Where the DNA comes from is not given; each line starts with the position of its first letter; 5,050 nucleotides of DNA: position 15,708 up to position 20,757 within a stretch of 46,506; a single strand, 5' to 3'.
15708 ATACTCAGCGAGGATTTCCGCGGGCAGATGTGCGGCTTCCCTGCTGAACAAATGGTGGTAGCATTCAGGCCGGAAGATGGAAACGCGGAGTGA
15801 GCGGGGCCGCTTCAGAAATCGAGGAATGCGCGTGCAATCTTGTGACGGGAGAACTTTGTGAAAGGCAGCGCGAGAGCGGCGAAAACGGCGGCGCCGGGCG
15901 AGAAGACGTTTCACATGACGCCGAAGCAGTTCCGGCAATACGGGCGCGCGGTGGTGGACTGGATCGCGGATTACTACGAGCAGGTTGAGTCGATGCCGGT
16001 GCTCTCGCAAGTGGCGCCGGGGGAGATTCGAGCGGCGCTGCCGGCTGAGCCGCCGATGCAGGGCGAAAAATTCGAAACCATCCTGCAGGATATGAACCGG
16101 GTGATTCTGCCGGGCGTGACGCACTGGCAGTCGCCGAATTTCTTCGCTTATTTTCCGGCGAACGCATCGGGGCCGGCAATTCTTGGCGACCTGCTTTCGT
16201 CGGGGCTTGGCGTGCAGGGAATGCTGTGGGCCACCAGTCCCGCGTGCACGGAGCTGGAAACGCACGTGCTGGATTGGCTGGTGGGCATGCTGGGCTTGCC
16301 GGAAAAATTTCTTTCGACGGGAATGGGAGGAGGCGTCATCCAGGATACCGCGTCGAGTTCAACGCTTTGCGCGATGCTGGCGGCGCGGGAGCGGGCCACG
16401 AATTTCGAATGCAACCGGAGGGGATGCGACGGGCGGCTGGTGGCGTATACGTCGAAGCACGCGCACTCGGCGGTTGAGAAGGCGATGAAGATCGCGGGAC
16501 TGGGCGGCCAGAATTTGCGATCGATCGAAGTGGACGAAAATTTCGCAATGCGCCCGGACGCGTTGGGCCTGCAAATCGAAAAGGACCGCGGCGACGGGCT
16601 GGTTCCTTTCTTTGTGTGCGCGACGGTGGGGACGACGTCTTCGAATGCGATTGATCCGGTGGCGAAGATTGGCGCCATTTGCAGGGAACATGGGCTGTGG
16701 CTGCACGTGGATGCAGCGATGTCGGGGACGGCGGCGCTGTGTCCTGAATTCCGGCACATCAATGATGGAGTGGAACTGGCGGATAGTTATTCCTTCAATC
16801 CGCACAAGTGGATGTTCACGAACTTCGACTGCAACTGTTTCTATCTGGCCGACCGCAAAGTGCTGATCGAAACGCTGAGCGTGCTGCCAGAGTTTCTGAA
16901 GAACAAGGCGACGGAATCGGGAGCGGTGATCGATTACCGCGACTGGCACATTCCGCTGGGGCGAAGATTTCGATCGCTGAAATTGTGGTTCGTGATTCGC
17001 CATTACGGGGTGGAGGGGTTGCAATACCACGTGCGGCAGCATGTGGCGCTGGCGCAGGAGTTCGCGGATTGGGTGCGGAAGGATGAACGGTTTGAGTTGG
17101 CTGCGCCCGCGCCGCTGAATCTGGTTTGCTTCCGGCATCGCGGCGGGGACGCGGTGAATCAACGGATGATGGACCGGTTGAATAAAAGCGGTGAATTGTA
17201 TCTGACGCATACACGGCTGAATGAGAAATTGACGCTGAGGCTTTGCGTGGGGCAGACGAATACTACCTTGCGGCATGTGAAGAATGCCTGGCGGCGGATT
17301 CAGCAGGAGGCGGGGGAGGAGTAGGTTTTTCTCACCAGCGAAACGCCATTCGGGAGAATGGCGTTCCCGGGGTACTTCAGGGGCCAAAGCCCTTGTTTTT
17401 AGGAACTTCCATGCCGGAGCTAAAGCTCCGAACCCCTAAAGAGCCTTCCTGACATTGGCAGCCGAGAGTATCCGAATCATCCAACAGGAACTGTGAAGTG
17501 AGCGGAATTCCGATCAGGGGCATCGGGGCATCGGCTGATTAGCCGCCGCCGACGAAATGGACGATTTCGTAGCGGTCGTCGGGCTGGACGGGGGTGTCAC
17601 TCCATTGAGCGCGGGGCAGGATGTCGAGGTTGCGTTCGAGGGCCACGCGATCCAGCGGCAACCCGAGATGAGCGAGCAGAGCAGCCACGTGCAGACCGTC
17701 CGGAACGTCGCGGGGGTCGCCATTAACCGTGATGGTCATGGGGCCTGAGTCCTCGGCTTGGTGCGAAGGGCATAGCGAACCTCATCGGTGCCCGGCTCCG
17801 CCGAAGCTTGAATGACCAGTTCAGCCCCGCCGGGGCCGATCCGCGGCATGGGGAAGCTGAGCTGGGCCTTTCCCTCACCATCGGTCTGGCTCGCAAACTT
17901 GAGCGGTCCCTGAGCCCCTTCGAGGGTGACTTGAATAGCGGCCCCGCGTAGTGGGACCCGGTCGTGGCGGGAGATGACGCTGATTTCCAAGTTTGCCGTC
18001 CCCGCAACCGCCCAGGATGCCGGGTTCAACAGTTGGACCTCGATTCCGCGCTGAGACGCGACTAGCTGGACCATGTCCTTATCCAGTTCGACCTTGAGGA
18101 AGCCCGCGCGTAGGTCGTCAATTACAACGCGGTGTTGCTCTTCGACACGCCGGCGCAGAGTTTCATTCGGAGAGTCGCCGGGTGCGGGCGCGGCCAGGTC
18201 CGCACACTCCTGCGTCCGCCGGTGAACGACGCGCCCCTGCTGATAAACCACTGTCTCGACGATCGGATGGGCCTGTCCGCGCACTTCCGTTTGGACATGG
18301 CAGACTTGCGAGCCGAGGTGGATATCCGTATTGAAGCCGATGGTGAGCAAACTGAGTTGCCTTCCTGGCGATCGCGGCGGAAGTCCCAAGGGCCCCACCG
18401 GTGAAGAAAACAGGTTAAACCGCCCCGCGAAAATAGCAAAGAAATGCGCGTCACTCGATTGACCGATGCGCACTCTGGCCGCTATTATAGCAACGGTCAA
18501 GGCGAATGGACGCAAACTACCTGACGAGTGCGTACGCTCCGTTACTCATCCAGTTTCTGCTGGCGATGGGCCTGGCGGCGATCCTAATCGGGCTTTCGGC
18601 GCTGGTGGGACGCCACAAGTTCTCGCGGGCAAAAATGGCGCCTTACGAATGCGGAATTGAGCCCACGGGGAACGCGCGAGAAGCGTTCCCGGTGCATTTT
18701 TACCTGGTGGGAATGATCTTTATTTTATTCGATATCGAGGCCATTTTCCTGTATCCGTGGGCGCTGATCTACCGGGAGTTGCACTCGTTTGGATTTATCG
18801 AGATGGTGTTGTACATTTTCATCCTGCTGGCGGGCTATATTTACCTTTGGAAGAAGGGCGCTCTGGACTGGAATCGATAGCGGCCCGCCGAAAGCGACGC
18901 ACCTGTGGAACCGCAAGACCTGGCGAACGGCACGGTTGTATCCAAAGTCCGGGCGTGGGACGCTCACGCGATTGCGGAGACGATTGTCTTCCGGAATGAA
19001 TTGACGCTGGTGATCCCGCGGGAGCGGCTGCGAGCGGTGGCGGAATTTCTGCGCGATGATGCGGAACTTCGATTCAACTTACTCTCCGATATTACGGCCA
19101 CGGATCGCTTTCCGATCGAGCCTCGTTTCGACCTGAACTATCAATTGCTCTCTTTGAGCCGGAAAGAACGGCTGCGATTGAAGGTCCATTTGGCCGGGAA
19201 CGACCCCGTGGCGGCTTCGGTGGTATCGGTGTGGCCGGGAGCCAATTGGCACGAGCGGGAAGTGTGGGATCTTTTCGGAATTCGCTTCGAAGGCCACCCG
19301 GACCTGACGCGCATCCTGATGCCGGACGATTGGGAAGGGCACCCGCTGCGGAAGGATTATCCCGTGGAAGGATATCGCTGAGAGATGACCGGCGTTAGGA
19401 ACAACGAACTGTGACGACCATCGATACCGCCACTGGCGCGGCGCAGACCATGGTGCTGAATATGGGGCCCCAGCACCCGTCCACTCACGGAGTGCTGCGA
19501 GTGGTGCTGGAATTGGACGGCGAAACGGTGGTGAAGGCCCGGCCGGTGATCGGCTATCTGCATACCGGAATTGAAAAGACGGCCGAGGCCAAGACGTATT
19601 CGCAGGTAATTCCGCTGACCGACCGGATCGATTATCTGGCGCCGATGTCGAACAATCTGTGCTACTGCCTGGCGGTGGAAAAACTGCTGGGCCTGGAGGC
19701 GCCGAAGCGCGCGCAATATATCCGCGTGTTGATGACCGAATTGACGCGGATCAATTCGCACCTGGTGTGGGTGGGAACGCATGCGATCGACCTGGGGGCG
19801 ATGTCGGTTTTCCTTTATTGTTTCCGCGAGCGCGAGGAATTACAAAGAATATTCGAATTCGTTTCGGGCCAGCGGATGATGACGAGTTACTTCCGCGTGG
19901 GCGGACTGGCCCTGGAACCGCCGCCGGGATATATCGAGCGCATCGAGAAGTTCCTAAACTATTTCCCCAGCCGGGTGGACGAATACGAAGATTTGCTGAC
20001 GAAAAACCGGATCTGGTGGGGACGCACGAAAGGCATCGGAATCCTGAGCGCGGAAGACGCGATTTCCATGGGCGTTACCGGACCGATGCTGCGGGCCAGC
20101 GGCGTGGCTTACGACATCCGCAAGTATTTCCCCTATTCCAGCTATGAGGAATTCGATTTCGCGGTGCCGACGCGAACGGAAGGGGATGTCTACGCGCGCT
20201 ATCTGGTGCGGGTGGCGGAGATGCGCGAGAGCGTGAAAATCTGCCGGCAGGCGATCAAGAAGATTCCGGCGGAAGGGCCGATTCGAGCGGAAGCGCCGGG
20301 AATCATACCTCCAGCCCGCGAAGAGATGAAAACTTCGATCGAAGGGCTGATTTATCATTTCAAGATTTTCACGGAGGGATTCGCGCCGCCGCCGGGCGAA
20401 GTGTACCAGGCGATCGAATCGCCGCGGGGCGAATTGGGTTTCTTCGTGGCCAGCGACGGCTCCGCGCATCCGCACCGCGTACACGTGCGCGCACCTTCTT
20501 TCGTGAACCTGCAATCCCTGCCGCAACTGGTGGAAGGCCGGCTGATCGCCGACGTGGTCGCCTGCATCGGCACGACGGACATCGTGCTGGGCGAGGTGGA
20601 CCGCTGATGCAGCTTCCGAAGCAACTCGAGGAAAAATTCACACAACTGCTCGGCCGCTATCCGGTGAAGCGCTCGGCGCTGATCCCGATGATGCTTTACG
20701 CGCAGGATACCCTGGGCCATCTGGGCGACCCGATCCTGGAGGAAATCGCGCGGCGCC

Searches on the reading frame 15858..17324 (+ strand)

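Call 6: search_protein_families(library=pfam, proteins=[window:15858-17324:+])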
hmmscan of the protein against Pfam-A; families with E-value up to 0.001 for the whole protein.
window:15858-17324:+ (488 aa): 3 families
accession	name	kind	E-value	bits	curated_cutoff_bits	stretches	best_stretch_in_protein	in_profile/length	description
PF00282.25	Pyridoxal_deC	-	2e-123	412.3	27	1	54-427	1-374/375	Pyridoxal-dependent decarboxylase conserved domain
PF01212.27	Beta_elim_lyase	-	0.00042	20.2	27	1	198-313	76-195/288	Beta-eliminating lyase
PF00266.25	Aminotran_5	-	0.0005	19.6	21.5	1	192-288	88-178/371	Aminotransferase class-V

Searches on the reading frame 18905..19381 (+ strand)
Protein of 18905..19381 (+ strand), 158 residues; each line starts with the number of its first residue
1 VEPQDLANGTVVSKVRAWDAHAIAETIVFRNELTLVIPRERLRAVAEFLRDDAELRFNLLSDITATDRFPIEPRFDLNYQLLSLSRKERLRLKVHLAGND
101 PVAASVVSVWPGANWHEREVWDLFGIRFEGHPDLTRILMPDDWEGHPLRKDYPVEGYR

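Call 5: search_protein_families(library=pfam, proteins=[window:18905-19381:+])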
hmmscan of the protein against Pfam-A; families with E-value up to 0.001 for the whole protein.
window:18905-19381:+ (158 aa): 1 family
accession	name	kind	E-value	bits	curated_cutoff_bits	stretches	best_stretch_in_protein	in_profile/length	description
PF00329.25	Complex1_30kDa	-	6.5e-50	169.3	22.5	1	36-157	2-123/124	Respiratory-chain NADH dehydrogenase, 30 Kd subunit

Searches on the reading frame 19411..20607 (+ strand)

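Call 5: search_protein_families(library=pfam, proteins=[window:19411-20607:+])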
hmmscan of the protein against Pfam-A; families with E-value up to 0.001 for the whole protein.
window:19411-20607:+ (398 aa): 1 family
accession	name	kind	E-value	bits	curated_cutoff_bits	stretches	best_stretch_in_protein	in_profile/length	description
PF00346.24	Complex1_49kDa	-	3.8e-117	390.6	24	1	127-398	1-271/271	Respiratory-chain NADH dehydrogenase, 49 Kd subunit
